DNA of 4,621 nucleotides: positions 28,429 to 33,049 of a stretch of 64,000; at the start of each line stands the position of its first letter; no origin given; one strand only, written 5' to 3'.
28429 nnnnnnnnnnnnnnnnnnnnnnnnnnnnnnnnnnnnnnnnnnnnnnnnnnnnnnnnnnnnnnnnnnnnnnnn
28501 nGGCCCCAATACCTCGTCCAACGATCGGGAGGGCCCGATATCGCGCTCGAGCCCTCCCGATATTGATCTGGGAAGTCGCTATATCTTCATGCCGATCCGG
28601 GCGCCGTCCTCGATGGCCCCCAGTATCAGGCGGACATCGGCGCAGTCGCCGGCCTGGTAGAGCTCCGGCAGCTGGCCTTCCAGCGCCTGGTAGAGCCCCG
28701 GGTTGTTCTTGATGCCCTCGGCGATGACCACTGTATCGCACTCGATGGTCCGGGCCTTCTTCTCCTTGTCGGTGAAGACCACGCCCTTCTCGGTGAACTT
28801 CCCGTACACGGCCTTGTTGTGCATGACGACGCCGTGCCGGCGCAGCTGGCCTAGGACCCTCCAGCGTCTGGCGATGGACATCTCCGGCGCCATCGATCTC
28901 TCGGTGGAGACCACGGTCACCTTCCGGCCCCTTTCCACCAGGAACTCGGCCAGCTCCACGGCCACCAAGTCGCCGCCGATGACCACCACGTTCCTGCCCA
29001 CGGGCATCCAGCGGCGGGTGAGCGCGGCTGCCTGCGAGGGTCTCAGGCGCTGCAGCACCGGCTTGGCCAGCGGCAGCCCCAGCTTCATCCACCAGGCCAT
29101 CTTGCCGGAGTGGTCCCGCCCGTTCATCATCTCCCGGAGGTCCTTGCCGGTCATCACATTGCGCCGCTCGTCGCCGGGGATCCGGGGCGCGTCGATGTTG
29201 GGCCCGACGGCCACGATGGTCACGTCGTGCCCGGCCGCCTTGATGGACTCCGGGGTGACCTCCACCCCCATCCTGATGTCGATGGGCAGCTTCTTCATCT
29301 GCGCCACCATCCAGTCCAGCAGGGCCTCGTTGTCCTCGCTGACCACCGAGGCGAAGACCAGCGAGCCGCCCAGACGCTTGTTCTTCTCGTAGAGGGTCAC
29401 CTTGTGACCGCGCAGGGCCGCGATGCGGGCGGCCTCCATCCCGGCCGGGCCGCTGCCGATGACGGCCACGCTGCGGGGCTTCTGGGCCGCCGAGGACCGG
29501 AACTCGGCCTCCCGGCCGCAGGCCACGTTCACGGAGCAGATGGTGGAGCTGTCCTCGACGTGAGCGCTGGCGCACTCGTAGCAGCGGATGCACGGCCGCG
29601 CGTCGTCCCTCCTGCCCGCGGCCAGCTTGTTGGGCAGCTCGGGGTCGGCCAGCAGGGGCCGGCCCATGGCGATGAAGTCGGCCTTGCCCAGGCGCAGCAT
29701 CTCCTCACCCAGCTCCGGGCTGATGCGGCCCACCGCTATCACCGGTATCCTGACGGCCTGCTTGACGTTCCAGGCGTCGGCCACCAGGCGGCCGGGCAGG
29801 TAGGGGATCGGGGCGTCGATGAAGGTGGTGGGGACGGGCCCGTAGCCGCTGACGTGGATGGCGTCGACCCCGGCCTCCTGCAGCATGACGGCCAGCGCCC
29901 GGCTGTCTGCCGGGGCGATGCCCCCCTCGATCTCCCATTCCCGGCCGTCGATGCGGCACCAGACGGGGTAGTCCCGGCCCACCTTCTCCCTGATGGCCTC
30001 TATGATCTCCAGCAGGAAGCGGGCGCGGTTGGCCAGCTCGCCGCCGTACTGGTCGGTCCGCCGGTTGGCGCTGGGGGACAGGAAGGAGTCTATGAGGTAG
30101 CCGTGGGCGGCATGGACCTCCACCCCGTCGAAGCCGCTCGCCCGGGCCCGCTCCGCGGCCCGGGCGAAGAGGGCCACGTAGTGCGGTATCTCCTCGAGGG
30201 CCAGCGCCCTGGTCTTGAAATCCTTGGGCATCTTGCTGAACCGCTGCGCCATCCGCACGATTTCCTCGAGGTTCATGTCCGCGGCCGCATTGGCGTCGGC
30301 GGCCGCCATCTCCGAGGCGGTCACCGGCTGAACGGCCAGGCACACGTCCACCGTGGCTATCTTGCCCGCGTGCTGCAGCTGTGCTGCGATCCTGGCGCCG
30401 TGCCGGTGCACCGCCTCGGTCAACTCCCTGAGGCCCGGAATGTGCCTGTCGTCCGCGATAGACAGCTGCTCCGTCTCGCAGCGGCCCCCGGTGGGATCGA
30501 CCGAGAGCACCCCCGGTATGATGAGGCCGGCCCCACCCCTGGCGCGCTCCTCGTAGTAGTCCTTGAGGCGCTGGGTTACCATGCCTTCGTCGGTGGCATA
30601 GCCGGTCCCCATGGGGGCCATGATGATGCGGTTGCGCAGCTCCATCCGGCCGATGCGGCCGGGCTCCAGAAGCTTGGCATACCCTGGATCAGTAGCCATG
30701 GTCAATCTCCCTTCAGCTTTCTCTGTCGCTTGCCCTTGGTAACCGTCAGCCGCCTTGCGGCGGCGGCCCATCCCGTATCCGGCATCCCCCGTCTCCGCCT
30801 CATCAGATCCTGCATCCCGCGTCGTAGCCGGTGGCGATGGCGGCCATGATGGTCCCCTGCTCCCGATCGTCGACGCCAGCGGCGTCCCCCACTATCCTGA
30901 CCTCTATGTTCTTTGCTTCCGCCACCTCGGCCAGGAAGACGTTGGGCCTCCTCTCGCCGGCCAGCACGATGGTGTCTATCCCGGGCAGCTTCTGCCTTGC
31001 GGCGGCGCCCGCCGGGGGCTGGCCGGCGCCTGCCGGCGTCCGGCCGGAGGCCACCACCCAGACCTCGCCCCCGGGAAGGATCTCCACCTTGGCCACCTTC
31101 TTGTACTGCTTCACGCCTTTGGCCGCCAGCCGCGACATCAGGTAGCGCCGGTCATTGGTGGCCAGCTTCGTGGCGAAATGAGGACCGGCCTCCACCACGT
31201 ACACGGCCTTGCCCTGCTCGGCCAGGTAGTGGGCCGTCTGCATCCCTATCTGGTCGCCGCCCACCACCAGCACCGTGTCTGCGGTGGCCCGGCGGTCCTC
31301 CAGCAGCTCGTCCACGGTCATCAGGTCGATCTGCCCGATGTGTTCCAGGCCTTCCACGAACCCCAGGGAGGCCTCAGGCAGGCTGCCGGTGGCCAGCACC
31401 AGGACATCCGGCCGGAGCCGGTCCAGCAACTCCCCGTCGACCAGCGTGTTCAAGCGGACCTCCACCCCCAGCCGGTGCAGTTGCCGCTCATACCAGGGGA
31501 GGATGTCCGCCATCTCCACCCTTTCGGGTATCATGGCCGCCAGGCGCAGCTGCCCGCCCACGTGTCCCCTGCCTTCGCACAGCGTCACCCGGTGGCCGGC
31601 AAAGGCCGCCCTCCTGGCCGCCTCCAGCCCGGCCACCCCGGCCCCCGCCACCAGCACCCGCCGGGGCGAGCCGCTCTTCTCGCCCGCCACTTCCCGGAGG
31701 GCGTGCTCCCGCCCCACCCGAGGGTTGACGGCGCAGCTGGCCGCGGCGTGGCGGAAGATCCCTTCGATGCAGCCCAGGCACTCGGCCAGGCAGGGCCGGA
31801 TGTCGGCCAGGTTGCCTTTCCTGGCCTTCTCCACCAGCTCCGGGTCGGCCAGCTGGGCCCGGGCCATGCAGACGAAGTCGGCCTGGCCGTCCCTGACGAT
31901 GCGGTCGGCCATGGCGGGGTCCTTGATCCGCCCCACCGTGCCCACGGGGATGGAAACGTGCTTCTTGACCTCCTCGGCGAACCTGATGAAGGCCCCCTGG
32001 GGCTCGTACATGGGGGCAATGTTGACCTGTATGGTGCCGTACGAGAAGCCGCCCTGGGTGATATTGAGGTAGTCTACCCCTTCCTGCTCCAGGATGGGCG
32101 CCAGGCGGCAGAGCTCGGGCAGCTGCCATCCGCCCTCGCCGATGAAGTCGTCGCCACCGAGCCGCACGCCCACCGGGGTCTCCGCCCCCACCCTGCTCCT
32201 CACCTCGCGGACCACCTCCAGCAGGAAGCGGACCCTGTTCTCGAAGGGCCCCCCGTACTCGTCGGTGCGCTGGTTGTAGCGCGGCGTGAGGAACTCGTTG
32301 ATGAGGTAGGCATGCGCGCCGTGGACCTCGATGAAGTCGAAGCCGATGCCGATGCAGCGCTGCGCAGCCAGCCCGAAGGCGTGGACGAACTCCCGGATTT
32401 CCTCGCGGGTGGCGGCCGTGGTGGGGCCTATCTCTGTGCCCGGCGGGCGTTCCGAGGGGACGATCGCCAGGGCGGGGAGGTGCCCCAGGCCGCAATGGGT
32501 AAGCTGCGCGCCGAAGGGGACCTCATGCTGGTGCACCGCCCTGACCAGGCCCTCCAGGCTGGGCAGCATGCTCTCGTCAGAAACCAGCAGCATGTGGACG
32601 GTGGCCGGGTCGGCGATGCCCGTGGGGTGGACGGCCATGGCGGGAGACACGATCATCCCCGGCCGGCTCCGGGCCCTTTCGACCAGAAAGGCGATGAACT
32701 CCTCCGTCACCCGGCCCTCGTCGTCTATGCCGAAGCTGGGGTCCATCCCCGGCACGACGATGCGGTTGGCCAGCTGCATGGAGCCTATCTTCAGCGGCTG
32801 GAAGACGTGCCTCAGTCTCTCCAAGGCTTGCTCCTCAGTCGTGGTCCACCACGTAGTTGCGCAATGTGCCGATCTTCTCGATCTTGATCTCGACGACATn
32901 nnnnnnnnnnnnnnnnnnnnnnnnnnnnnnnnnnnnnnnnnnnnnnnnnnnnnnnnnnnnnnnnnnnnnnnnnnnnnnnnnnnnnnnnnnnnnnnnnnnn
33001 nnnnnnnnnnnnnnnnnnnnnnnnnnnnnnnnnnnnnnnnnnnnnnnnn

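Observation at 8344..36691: Island enriched in flavin/OYE reductases, KstD-like flavoprotein, BaiE-like NTF2 protein, SDRs, CoA ligases and an uptake ABC system: candidate anaerobic steroid/bile-acid or aromatic-acid reductive metabolism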

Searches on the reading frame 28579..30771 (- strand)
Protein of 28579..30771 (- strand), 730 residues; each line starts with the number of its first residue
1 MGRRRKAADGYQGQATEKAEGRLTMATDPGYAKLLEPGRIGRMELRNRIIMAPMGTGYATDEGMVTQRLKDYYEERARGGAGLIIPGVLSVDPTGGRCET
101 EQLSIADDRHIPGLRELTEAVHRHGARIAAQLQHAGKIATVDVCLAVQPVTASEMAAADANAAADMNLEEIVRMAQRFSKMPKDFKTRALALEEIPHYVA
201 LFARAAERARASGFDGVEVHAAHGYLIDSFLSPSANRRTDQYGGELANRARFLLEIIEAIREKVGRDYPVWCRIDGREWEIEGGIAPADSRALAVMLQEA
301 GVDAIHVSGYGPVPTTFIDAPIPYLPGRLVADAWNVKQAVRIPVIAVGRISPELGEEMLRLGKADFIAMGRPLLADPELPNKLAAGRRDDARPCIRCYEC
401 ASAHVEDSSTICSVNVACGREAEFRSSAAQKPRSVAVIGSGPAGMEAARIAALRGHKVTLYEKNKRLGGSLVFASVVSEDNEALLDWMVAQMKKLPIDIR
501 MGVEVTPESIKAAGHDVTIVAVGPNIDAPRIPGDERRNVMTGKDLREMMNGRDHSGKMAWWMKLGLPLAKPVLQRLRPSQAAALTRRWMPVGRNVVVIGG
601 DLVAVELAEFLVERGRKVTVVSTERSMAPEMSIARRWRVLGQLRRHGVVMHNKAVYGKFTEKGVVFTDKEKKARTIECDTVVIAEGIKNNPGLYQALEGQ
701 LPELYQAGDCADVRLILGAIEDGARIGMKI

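Call 5: search_protein_families(library=pfam, proteins=[window:28579-30771:-], max_evalue=0.001)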
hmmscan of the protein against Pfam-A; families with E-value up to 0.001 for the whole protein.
window:28579-30771:- (730 aa): 15 families
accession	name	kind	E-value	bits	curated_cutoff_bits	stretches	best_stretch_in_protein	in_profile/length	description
PF00724.26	Oxidored_FMN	-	2.1e-76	257.9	27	1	33-389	1-341/342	NADH:flavin oxidoreductase / NADH oxidase family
PF07992.20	Pyr_redox_2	-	4e-22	79.4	26.1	1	434-696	2-246/291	Pyridine nucleotide-disulphide oxidoreductase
PF00070.33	Pyr_redox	-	1.4e-14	54.7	22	1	594-662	1-69/82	Pyridine nucleotide-disulphide oxidoreductase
PF13450.12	NAD_binding_8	-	7.5e-10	39.4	21.9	1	437-470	1-34/68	NAD(P)-binding Rossmann-like domain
PF13738.12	Pyr_redox_3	-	8.3e-09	35.5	30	1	592-691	164-271/305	Pyridine nucleotide-disulphide oxidoreductase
PF03486.20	HI0933_like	-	4.3e-08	33.4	50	1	434-471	2-39/244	HI0933-like protein Rossmann domain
PF12831.13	FAD_oxidored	-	1e-07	32.1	27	1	435-477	2-44/416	FAD dependent oxidoreductase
PF00890.30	FAD_binding_2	-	1e-06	28.6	20.4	1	435-475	2-42/414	FAD binding domain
PF13241.12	NAD_binding_7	-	1.5e-06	29.1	22.1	1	592-628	7-43/104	Putative NAD(P)-binding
PF01266.30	DAO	-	1.7e-06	28.2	27.9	1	435-469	2-37/353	FAD dependent oxidoreductase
PF01134.28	GIDA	-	0.0001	21.9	22.1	1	435-466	2-33/391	Glucose inhibited division protein A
PF01262.27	AlaDh_PNT_C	-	0.00018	21.4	23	0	431-466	27-62/214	Alanine dehydrogenase/PNT, C-terminal domain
PF01207.24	Dus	-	0.00027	20.6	20.4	0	233-406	90-253/311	Dihydrouridine synthase (Dus)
PF02737.24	3HCDH_N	-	0.00037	20.9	22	0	434-465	1-32/180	3-hydroxyacyl-CoA dehydrogenase, NAD binding domain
PF13439.12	Glyco_transf_4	-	0.0009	19.7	28.5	0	601-633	5-37/170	Glycosyltransferase Family 4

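Call 8: search_protein_families(library=ncbifam, proteins=[window:28579-30771:-], max_evalue=0.00001)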
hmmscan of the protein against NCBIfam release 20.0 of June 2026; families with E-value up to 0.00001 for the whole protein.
window:28579-30771:- (730 aa): 52 families (the best 25 are shown)
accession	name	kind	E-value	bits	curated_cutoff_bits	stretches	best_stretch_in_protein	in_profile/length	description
NF041087.1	bile_acid_BaiCD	equivalog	1.6e-132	442.8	825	2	31-545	1-495/642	bile acid Fe-S flavoenzyme BaiCD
TIGR03997.1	mycofact_OYE_2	equivalog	3.2e-128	428.9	793.15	2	33-556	1-502/645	mycofactocin system FadH/OYE family oxidoreductase 2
NF045599.1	bili_reduct_long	exception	6.8e-121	404.5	750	2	34-544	1-495/641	bilirubin reductase, long form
NF010047.0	PRK13523.1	equivalog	3.4e-64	217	431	2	188-385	132-322/339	NADPH dehydrogenase NamA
NF045592.1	bili_reduct_N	equivalog_domain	7.2e-62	209.6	425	1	33-415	1-363/363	bilirubin reductase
NF006101.0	PRK08255.1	equivalog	6.8e-59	199.7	1078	1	18-406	383-753/768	bifunctional salicylyl-CoA 5-hydroxylase/oxidoreductase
TIGR03996.1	mycofact_OYE_1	hypoth_equivalog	2.8e-55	188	627.9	1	44-725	12-631/633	mycofactocin system FadH/OYE family oxidoreductase 1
NF007899.0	PRK10605.1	subfamily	4.3e-46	157.8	403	1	32-384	4-338/365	N-ethylmaleimide reductase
NF009410.0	PRK12771.1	subfamily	6.4e-19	67.9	516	1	399-550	100-260/566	NAD(P)-binding protein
NF009454.0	PRK12814.1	equivalog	2.4e-14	52.6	916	1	399-551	154-317/657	putative NADPH-dependent glutamate synthase small subunit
TIGR02053.1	MerA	equivalog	4.9e-14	52.2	454.45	1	590-690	167-269/465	mercury(II) reductase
NF045663.1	diclust_near_Sec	equivalog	2e-13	49.4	530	1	399-526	70-199/759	pyridine nucleotide-disulfide oxidoreductase/dicluster-binding protein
TIGR01316.1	gltA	equivalog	4.9e-13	48.7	471.75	1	429-542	130-247/449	NADPH-dependent glutamate synthase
TIGR01350.1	lipoamide_DH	equivalog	7.7e-13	47.9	408.8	1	592-690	170-270/461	dihydrolipoyl dehydrogenase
NF010590.0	PRK13984.1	equivalog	9.7e-13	47.1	946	1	427-549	283-409/611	putative oxidoreductase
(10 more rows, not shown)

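Call 10: search_solved_structures(query=window:28579-30771:-, max_evalue=1e-20)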
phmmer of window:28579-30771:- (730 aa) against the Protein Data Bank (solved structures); distinct sequences matched with E-value up to 1e-20: 138 (the best 60 are shown).
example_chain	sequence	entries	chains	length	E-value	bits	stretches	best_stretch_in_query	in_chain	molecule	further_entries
6qkg_A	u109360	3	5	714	1e-84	288.3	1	31-542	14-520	NCR A | NCR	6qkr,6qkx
1ps9_A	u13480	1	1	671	9e-67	229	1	185-710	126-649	2,4-dienoyl-CoA reductase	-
5ogt_A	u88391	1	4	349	1.3e-51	178.9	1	199-384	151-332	Chromate reductase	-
5nux_A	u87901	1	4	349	1.7e-51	178.5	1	199-384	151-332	Chromate reductase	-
3hf3_A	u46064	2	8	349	2.8e-51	177.8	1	199-384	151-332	Chromate reductase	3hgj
8uaj_A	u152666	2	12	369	3.7e-51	177.4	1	199-384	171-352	NADPH dehydrogenase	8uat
3gr7_A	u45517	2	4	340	4.4e-48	167.2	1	193-383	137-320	NADPH dehydrogenase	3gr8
1z41_A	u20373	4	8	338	7.6e-48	166.4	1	190-382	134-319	Probable NADH-dependent flavin oxidoreductase yqjM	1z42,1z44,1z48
1djq_A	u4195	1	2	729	1.1e-47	165.9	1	189-474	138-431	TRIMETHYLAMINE DEHYDROGENASE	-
9iuv_A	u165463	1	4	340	1.8e-47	165.2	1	181-383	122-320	NADPH dehydrogenase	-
1djn_A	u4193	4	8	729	2.8e-47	164.6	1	189-474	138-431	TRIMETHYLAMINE DEHYDROGENASE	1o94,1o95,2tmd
6de6_A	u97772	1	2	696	4.2e-46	160.7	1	186-474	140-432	Histamine dehydrogenase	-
7o0t_A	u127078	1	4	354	1.2e-45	159.2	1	34-393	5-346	NADH:flavin oxidoreductase/NADH oxidase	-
8x0j_A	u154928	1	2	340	5.6e-45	157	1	193-383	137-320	NADPH dehydrogenase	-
3kru_A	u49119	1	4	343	1e-44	156.1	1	187-378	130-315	NADH:flavin oxidoreductase/NADH oxidase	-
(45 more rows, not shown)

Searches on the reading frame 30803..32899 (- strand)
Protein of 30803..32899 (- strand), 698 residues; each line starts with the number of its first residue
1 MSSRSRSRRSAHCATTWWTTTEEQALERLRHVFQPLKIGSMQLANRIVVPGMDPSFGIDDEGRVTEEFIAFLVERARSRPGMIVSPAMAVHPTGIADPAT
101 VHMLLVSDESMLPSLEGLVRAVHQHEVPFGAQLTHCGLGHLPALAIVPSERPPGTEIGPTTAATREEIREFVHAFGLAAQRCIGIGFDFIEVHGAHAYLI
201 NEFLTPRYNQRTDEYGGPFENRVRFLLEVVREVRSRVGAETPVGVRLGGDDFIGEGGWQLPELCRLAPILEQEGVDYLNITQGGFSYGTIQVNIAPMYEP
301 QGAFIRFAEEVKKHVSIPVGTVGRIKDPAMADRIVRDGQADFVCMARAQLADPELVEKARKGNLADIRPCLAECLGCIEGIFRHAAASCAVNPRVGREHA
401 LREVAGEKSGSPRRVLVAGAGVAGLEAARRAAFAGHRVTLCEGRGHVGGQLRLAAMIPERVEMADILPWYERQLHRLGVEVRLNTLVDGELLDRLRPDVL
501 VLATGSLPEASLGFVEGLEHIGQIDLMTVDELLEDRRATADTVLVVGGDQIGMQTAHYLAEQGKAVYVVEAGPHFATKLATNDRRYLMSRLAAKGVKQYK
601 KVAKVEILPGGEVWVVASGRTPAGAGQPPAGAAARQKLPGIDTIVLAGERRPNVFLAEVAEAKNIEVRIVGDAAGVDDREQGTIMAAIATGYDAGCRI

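Call 5: search_protein_families(library=pfam, proteins=[window:30803-32899:-], max_evalue=0.001)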
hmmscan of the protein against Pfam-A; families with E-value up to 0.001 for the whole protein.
window:30803-32899:- (698 aa): 11 families
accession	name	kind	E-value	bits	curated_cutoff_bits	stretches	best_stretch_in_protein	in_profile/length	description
PF00724.26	Oxidored_FMN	-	1.8e-65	221.9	27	1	32-362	2-338/342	NADH:flavin oxidoreductase / NADH oxidase family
PF07992.20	Pyr_redox_2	-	1.3e-20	74.5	26.1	1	414-608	2-210/291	Pyridine nucleotide-disulphide oxidoreductase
PF00070.33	Pyr_redox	-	1.9e-10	41.5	22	1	543-599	2-58/82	Pyridine nucleotide-disulphide oxidoreductase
PF13450.12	NAD_binding_8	-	2.1e-09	37.9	21.9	1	417-452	1-36/68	NAD(P)-binding Rossmann-like domain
PF12831.13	FAD_oxidored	-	8.8e-09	35.6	27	1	415-451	2-38/416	FAD dependent oxidoreductase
PF01266.30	DAO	-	3.6e-08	33.8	27.9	0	543-576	2-35/353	FAD dependent oxidoreductase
PF03486.20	HI0933_like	-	7e-07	29.4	50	0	414-453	2-41/244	HI0933-like protein Rossmann domain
PF01262.27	AlaDh_PNT_C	-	1.1e-05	25.4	23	1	395-448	14-64/214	Alanine dehydrogenase/PNT, C-terminal domain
PF00890.30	FAD_binding_2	-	3.3e-05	23.7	20.4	0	415-454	2-41/414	FAD binding domain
PF01207.24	Dus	-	0.00021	20.9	20.4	1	224-377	108-247/311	Dihydrouridine synthase (Dus)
PF13241.12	NAD_binding_7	-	0.0004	21.4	22.1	0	541-585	8-53/104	Putative NAD(P)-binding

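Call 8: search_protein_families(library=ncbifam, proteins=[window:30803-32899:-], max_evalue=0.00001)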
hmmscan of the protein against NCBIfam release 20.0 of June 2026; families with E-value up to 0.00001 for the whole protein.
window:30803-32899:- (698 aa): 25 families
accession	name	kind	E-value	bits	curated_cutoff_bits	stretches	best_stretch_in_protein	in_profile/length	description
TIGR03997.1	mycofact_OYE_2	equivalog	3.7e-127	425.4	793.15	1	31-674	1-626/645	mycofactocin system FadH/OYE family oxidoreductase 2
NF041087.1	bile_acid_BaiCD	equivalog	2.7e-125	418.9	825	1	31-676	3-625/642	bile acid Fe-S flavoenzyme BaiCD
NF045599.1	bili_reduct_long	exception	6.4e-106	355.1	750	1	33-698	2-641/641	bilirubin reductase, long form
NF045592.1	bili_reduct_N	equivalog_domain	1.2e-57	195.7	425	1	161-392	130-363/363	bilirubin reductase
NF010047.0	PRK13523.1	equivalog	8.6e-55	186.1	431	1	31-361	4-322/339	NADPH dehydrogenase NamA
TIGR03996.1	mycofact_OYE_1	hypoth_equivalog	3.4e-54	184.4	627.9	1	164-607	131-568/633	mycofactocin system FadH/OYE family oxidoreductase 1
NF006101.0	PRK08255.1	equivalog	1.4e-44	152.4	1078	1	13-356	379-727/768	bifunctional salicylyl-CoA 5-hydroxylase/oxidoreductase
NF007899.0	PRK10605.1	subfamily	1.4e-26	93.6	403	1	162-362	151-340/365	N-ethylmaleimide reductase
NF009410.0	PRK12771.1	subfamily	2.9e-13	49.2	516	1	405-487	131-211/566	NAD(P)-binding protein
TIGR01316.1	gltA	equivalog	1.4e-10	40.6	471.75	1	397-495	118-215/449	NADPH-dependent glutamate synthase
NF003437.0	PRK04965.1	equivalog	1.7e-10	40.5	392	0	498-598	101-200/378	NADH:flavorubredoxin reductase NorW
TIGR01350.1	lipoamide_DH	equivalog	7.4e-10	38.1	408.8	1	493-601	128-231/461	dihydrolipoyl dehydrogenase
NF040770.1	hetero_SS_HdrA2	exception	7.7e-10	37.5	1100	0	393-452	120-179/777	CoB-CoM heterodisulfide reductase HdrA2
NF009454.0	PRK12814.1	equivalog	1.6e-09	36.7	916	1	407-557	188-340/657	putative NADPH-dependent glutamate synthase small subunit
TIGR01372.1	soxA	subfamily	1.7e-09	36.1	1164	1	415-477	171-230/996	sarcosine oxidase subunit alpha family protein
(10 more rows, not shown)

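Call 11: search_solved_structures(query=window:30803-32899:-, max_evalue=1e-20)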
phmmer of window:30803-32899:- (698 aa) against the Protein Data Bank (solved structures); distinct sequences matched with E-value up to 1e-20: 73 (the best 60 are shown).
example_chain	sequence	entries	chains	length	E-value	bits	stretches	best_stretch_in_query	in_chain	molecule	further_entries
1ps9_A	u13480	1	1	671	6.1e-81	276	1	32-566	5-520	2,4-dienoyl-CoA reductase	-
6qkg_A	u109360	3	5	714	2.1e-74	254.4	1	31-594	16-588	NCR A | NCR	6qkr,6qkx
5nux_A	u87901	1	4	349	1.7e-45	158.9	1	32-361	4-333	Chromate reductase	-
5ogt_A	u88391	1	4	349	3.2e-45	158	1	32-361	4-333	Chromate reductase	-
1z41_A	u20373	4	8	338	3.8e-45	157.7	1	30-361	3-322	Probable NADH-dependent flavin oxidoreductase yqjM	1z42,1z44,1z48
8uaj_A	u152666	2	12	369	2.1e-44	155.2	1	31-361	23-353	NADPH dehydrogenase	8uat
3hf3_A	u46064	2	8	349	2.3e-44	155.2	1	32-361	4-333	Chromate reductase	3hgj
6de6_A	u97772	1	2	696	3.7e-44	154.5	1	77-491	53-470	Histamine dehydrogenase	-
6l6j_A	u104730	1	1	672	6.6e-44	153.6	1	31-571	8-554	Oxidored_FMN domain-containing protein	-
1djq_A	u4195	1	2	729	6.2e-43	150.4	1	104-658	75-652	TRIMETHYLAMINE DEHYDROGENASE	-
1djn_A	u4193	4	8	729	6.8e-43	150.3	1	105-658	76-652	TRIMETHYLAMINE DEHYDROGENASE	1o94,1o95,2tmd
3k30_A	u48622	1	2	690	1.4e-42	149.2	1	32-611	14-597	Histamine dehydrogenase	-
7qfx_B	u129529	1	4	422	5.5e-42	147.3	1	28-356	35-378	NADH-dependent flavin oxidoreductase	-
5ocs_A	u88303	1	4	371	1.9e-41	145.5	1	30-354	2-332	Putative NADH-depentdent flavin oxidoreductase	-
3gr7_A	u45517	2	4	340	4.4e-41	144.3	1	32-354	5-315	NADPH dehydrogenase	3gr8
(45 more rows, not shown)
